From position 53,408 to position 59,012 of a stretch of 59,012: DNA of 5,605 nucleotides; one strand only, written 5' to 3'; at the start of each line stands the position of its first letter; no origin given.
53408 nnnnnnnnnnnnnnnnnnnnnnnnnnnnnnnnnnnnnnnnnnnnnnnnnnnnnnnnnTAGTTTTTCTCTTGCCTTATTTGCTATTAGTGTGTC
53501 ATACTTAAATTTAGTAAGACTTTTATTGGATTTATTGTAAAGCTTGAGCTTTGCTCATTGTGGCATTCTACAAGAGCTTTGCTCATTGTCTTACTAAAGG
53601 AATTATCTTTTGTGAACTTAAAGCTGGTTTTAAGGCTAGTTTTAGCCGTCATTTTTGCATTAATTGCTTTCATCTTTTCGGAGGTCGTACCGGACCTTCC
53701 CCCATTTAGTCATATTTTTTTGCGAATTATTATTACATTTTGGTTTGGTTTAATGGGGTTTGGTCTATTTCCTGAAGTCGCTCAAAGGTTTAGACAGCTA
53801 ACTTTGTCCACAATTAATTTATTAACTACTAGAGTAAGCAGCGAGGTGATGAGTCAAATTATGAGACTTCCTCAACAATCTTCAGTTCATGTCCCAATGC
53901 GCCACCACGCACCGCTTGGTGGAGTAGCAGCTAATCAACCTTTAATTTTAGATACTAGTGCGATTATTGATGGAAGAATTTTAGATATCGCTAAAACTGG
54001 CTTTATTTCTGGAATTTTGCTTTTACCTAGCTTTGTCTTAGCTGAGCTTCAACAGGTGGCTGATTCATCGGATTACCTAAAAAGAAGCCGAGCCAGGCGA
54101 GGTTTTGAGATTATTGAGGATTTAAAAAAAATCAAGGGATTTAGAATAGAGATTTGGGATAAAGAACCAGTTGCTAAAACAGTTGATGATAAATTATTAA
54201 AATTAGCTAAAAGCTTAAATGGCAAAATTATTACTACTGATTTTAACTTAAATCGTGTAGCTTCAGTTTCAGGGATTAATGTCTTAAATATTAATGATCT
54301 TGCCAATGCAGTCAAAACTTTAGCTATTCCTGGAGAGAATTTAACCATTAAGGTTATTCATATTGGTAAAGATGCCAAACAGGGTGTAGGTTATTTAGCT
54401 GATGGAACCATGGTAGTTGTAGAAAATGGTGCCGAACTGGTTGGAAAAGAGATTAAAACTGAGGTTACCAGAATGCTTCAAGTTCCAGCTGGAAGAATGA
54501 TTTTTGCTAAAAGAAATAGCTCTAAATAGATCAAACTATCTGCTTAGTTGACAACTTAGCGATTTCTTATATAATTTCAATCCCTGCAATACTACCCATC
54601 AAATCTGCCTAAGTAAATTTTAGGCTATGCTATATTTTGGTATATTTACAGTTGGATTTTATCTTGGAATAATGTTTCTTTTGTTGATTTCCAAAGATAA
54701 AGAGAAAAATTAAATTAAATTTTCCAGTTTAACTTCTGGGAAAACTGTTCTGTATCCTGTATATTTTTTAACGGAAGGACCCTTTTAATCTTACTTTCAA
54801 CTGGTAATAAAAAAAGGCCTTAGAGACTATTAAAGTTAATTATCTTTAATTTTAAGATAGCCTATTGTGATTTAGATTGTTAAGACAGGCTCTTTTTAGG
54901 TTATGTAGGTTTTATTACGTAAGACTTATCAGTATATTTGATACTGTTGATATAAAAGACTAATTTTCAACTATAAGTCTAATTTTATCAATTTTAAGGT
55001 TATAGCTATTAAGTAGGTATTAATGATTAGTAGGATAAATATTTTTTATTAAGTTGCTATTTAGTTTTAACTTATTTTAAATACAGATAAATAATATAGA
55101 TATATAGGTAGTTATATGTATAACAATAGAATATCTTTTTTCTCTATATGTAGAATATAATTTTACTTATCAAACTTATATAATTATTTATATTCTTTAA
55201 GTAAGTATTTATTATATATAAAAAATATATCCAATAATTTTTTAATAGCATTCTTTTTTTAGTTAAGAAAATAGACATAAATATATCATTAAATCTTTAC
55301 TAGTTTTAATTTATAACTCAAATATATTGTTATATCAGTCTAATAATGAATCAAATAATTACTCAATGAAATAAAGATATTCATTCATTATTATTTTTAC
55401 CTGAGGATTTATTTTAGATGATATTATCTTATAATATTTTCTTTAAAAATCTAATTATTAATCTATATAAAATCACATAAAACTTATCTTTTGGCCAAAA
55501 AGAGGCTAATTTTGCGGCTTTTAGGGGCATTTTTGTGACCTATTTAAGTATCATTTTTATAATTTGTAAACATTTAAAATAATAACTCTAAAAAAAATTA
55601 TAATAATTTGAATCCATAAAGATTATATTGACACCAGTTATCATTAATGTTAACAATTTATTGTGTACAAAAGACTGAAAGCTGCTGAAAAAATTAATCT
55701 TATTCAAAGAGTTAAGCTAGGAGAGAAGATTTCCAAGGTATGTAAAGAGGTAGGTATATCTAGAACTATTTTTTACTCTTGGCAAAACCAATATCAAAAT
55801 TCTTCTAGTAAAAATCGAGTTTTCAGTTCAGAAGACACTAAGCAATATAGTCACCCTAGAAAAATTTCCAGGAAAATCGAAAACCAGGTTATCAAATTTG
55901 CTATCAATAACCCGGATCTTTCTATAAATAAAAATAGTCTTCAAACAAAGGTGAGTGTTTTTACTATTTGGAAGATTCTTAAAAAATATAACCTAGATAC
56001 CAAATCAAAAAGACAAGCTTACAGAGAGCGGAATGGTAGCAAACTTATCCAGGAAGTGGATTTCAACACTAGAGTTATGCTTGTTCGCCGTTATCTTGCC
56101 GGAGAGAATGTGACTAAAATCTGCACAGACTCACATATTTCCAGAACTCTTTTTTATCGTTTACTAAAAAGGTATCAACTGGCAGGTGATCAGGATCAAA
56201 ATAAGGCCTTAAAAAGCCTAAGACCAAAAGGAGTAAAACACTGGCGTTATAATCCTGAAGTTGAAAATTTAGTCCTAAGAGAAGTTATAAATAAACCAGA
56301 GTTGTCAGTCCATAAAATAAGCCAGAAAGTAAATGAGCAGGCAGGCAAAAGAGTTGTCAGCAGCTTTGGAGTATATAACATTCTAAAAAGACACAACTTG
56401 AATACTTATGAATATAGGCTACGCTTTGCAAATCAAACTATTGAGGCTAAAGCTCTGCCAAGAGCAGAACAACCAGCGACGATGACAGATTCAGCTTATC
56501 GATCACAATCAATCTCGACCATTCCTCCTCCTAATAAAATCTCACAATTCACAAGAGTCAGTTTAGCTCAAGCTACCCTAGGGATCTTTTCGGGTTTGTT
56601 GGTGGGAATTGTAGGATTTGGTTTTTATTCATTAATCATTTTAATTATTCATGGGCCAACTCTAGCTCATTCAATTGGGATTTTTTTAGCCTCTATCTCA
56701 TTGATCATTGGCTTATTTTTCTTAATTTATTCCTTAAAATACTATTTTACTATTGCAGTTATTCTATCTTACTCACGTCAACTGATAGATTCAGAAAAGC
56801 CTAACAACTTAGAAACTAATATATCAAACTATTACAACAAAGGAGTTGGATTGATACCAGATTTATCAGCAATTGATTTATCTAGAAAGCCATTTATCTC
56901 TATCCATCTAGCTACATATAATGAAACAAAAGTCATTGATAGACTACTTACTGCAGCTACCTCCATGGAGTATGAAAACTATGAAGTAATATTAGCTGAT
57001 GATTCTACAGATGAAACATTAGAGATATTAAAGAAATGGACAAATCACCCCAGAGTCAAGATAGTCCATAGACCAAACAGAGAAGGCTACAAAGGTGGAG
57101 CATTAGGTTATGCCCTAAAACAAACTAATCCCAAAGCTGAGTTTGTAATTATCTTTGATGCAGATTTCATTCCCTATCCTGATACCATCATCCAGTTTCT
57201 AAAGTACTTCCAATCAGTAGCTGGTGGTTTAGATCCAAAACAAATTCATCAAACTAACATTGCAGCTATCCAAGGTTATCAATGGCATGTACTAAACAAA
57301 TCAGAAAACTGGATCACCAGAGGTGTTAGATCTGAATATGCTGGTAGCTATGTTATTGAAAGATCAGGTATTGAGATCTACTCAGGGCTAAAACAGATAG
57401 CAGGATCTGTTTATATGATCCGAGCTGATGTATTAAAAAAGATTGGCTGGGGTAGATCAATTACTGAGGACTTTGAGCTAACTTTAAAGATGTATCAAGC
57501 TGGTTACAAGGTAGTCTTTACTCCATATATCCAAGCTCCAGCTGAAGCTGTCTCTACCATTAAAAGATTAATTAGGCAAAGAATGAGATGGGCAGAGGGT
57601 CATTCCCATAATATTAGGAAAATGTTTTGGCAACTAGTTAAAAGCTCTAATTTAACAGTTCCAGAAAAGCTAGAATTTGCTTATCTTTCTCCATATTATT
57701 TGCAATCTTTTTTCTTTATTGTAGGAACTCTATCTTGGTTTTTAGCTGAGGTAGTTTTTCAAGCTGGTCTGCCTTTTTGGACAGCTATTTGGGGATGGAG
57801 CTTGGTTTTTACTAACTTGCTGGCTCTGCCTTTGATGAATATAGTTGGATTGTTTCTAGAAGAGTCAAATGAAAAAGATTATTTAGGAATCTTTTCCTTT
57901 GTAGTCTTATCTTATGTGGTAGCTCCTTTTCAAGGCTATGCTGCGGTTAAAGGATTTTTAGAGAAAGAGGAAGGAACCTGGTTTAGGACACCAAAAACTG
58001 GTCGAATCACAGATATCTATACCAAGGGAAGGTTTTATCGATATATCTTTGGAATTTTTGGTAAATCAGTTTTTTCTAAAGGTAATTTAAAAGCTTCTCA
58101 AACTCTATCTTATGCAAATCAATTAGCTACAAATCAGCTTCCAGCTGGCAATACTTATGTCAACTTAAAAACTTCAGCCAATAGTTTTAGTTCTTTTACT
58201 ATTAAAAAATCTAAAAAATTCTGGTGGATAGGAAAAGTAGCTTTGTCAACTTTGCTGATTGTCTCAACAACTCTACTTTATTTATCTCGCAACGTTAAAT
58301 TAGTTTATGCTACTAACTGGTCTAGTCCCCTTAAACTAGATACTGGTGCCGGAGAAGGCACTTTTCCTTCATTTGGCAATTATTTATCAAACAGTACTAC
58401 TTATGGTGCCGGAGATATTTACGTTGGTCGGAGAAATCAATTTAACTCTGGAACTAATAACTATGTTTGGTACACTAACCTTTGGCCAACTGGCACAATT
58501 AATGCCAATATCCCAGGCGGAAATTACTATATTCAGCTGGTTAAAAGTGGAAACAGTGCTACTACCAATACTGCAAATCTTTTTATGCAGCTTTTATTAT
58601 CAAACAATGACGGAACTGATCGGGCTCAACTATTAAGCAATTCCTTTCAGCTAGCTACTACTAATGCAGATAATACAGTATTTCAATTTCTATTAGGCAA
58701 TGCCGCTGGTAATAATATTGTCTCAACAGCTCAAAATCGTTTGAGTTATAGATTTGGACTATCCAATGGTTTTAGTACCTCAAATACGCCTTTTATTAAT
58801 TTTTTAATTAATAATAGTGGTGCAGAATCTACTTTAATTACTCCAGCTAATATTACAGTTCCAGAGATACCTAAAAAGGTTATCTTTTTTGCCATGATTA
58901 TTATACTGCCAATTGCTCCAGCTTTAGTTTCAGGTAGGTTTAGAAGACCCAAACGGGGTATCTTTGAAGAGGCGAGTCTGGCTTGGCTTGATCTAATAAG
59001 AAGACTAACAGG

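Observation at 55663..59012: Transposase-derived DNA-binding modules fused to a processive polysaccharide synthase and an exported domain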

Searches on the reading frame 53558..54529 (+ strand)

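Call 110: search_protein_families(library=pfam, proteins=[window:53558-54529:+], max_evalue=0.01)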
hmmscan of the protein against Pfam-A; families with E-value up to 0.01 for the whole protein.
window:53558-54529:+ (323 aa): 3 families
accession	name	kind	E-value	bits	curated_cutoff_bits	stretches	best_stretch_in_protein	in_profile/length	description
PF01850.27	PIN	-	1.1e-05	26.5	23.6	1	130-235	2-118/120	PIN domain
PF13638.12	PIN_4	-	0.0015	19.3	21.9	1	130-244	2-130/132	PIN domain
PF01938.26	TRAM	-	0.0082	16.4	21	0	259-305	5-50/61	TRAM domain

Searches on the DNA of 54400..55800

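Call 32: search_rna_families(source=window, start=54400, end=55800, threshold=evalue, max_evalue=1)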
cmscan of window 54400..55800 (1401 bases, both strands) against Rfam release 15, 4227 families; matches with E-value up to 1: 2.
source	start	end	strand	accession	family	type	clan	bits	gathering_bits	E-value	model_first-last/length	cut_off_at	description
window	54830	54857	+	RF03456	mir-724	Gene; miRNA;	-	22.3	83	0.15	1-60/60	no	mir-724 microRNA precursor family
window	55561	55594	+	RF01335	CRISPR-DR22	Gene; CRISPR;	-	18.6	50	0.74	1-36/36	no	CRISPR RNA direct repeat element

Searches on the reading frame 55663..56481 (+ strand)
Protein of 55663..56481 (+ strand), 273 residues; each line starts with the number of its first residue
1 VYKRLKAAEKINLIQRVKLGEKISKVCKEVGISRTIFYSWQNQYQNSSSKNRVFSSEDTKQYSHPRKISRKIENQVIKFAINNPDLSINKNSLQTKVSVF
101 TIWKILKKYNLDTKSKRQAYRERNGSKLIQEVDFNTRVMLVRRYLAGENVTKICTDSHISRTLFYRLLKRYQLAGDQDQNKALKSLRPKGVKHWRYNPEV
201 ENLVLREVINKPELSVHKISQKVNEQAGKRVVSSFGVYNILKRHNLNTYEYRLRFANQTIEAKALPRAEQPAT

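Call 35: search_solved_structures(query=window:55663-56481:+, max_evalue=1, show_alignments=2)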
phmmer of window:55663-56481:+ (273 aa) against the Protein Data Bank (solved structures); distinct sequences matched with E-value up to 1: 0.

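Call 61: find_homologous_proteins(query=window:55663-56448:+, max_evalue=0.001)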
Query window:55663-56448:+ (262 aa): 5 proteins with E <= 0.001 among 450 candidates.
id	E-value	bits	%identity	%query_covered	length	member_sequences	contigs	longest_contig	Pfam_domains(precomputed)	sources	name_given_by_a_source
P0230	3.9e-58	215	41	98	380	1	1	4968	PF13384.13,PF13551.13,PF01527.27,PF13518.13,PF02796.22,PF01710.23,PF00165.30,PF13565.13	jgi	jgi:transposase-like protein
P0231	6.9e-36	142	35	100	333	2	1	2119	PF13384.13,PF13551.13,PF01527.27,PF13518.13,PF02796.22,PF00165.30,PF13565.13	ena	-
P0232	9.3e-24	103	31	95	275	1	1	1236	PF13384.13,PF13551.13,PF01527.27,PF13518.13,PF02796.22,PF01710.23,PF02650.21,PF20901.4,PF13565.13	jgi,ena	-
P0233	1.5e-8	53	41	42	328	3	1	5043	PF13384.13,PF13551.13,PF13518.13,PF13565.13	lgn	-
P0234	6.9e-7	47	40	42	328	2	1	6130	PF13384.13,PF13551.13,PF13518.13,PF13565.13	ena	-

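Call 103: search_protein_families(library=ncbifam, proteins=[P0233], max_evalue=0.01)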
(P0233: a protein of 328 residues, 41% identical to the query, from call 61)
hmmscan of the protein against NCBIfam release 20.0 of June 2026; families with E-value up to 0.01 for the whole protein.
P0233 (328 aa): 4 families
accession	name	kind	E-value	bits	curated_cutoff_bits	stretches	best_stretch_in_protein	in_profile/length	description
NF033577.2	transpos_IS481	equivalog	1.5e-27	96.9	224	1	9-190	5-181/284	IS481 family transposase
NF033545.0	transpos_IS630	equivalog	1.2e-13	51.2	100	1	18-131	15-132/299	IS630 family transposase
NF033516.0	transpos_IS3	equivalog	9.5e-13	48.1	160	1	4-188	88-265/369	IS3 family transposase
NF033594.2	transpos_ISNCY_2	equivalog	2.5e-09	36.8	250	1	19-118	14-109/368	ISNCY family transposase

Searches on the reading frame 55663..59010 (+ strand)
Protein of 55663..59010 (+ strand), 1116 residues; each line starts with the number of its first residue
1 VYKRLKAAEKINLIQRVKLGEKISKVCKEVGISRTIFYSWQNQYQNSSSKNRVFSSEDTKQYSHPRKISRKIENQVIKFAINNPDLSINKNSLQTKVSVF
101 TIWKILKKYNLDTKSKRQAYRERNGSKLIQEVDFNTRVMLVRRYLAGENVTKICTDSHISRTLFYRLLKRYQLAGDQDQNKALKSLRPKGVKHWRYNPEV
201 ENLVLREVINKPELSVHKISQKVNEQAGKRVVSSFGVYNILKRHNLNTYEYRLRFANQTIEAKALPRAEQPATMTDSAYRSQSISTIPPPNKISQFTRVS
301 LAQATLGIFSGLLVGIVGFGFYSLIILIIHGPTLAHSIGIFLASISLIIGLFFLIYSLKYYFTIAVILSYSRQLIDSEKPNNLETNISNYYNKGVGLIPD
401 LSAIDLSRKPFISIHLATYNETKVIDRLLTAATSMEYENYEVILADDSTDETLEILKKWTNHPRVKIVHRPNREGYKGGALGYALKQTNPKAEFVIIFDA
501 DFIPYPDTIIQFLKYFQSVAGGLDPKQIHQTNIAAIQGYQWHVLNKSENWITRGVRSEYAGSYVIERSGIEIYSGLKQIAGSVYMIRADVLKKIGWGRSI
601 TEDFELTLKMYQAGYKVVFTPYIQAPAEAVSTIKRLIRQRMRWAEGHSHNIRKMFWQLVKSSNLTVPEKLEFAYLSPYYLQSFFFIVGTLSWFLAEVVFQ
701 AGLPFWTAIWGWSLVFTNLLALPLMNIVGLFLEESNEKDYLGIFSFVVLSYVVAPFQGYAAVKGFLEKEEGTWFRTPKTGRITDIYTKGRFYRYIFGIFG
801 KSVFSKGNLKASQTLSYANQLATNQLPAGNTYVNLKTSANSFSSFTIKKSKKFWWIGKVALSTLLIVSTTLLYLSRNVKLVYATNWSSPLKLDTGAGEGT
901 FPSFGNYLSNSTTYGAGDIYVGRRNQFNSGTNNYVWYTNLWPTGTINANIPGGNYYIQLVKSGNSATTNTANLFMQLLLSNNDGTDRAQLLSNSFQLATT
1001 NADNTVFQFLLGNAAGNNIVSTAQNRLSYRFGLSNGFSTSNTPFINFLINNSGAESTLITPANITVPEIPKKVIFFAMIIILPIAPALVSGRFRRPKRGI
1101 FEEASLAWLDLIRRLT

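Call 4: search_protein_families(library=pfam, proteins=[window:55663-59010:+], max_evalue=1)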
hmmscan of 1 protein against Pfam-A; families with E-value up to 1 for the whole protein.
window:55663-59010:+ (1116 aa): 18 families
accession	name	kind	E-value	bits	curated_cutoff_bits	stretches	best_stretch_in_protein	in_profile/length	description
PF00535.33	Glycos_transf_2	-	8.8e-21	75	23.3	1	413-518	1-105/168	Glycosyl transferase family 2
PF13641.12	Glyco_tranf_2_3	-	1.6e-20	74.6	27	1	412-645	3-229/230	Glycosyltransferase like family 2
PF13632.12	Glyco_trans_2_3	-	1.7e-16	61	27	1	529-716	24-194/198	Glycosyl transferase family group 2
PF13384.12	HTH_23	-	1.4e-11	44.2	24.6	2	6-46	3-43/50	Homeodomain-like domain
PF13518.12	HTH_28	-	8e-11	42.3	25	2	9-46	1-38/52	Helix-turn-helix domain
PF13551.12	HTH_29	-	1.4e-08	35.2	28.1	2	14-47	5-39/64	Winged helix-turn helix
PF13565.12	HTH_32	-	5.9e-07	30.4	33.7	1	165-241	3-73/73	Homeodomain-like domain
PF02796.21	HTH_7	-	1.4e-06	28.8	23.8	2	13-38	14-39/45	Helix-turn-helix domain of resolvase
PF01527.26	HTH_Tnp_1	-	2.7e-06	27.9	24.1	1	7-50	9-52/75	Transposase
PF13506.12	Glyco_transf_21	-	2.2e-05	24.4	21.7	1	574-644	97-173/174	Glycosyl transferase family 21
PF13704.12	Glyco_tranf_2_4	-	2.3e-05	25.2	27.5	1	420-506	2-87/98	Glycosyl transferase family 2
PF01498.24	HTH_Tnp_Tc3_2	-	0.00011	22.8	31.5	1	204-252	4-50/72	Transposase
PF07374.17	DUF1492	-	0.0027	18.3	21.5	0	108-170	31-94/100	Protein of unknown function (DUF1492)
PF00165.29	HTH_AraC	-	0.016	15.8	26.6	0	147-171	8-32/42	Bacterial regulatory helix-turn-helix proteins, AraC family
PF16311.10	TMEM100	-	0.023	14.7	34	1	265-355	12-94/133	Transmembrane protein 100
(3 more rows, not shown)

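Call 5: search_protein_families(library=ncbifam, proteins=[window:55663-59010:+], max_evalue=1)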
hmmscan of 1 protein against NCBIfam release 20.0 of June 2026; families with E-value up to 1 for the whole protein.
window:55663-59010:+ (1116 aa): 32 families (the best 25 are shown)
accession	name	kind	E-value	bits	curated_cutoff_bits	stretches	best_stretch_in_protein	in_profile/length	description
TIGR03937.1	PgaC_IcaA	equivalog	4.8e-27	94.9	422.3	1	402-743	37-364/407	poly-beta-1,6-N-acetyl-D-glucosamine synthase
NF033577.2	transpos_IS481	equivalog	3.8e-25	89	224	2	137-252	2-109/284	IS481 family transposase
TIGR03030.1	CelA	equivalog_domain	1.5e-17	62.9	699.1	2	580-682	308-410/714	UDP-forming cellulose synthase catalytic subunit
NF053846.1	glyco_with_XrtP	equivalog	5e-14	51.8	520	1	594-698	245-345/440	XrtP-associated glycosyltransferase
NF008558.0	PRK11498.1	equivalog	2.2e-13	49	992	1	405-649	268-503/872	UDP-forming cellulose synthase catalytic subunit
NF033545.0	transpos_IS630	equivalog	1.5e-10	41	100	2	139-249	4-113/299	IS630 family transposase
NF041875.1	EPS_EpsD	equivalog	4.3e-08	32.9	370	1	412-625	1-204/325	exopolysaccharide biosynthesis glycosyltransferase EpsD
NF041865.1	EpsU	equivalog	1.2e-07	31.2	700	1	414-660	43-278/394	exopolysaccharide biosynthesis GT2 family glycosyltransferase EpsU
NF047683.1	TeichurnBiosyTuaG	equivalog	1.4e-07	31.4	400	1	408-516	4-111/252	teichuronic acid biosynthesis protein TuaG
NF045692.1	OglycostaseCruG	equivalog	1.3e-06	27.6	600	1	412-515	43-151/386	2'-O-glycosyltransferase CruG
TIGR04242.1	nodulat_NodC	equivalog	1.4e-06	27.5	550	1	407-646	45-283/395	chitooligosaccharide synthase NodC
NF007482.0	PRK10073.1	equivalog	1.6e-06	27.4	423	1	408-475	4-73/334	glycosyltransferase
NF050050.1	ProtGlycPglI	equivalog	3.3e-06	26.7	500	1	409-503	1-95/306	GalNAc(5)-diNAcBac-PP-undecaprenol beta-1,3-glucosyltransferase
NF033516.0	transpos_IS3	equivalog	2.7e-05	23.6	160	1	9-267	2-201/369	IS3 family transposase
NF038302.1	EPS_HpsE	equivalog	0.0001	21.4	300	1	413-518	4-113/307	hormogonium polysaccharide biosynthesis glycosyltransferase HpsE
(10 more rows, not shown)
